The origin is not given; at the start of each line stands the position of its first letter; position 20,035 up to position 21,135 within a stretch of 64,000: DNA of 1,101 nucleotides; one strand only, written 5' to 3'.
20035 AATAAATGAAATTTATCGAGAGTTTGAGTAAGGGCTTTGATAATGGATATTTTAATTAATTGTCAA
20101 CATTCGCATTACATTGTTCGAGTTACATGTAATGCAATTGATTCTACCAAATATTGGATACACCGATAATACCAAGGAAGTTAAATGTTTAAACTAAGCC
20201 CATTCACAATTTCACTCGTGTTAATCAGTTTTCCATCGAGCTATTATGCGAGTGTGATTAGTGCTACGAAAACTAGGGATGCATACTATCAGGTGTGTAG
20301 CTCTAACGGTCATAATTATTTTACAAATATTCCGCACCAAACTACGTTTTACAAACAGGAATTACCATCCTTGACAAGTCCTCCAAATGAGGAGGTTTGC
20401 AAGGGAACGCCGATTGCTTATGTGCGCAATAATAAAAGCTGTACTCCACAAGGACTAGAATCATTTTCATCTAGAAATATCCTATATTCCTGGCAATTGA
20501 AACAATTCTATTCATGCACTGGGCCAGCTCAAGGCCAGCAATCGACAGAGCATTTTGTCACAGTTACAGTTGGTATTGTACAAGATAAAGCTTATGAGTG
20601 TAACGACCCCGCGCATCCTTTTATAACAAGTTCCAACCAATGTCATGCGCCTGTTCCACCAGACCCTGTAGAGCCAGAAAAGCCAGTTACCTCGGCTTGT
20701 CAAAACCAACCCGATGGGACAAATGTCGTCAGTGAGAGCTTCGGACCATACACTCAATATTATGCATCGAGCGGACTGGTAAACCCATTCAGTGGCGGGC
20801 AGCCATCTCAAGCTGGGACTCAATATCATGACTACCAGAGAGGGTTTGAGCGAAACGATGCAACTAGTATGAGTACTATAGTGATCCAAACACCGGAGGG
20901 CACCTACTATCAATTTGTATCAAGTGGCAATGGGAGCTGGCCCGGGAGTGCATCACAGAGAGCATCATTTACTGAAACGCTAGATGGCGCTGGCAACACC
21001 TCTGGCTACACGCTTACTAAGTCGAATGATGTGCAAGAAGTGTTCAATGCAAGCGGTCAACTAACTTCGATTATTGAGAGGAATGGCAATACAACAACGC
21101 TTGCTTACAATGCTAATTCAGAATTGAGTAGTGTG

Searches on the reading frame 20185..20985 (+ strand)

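Call 25: search_protein_families(library=pfam, proteins=[window:20185-20985:+], max_evalue=5)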
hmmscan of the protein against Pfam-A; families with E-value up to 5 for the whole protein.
seq(267 aa): 1 family
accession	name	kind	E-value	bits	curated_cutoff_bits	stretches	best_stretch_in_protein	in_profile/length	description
PF21287.3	Kazal_CFAI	-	0.072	13.9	27.7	0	133-150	27-44/46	Complement factor I, KAZAL domain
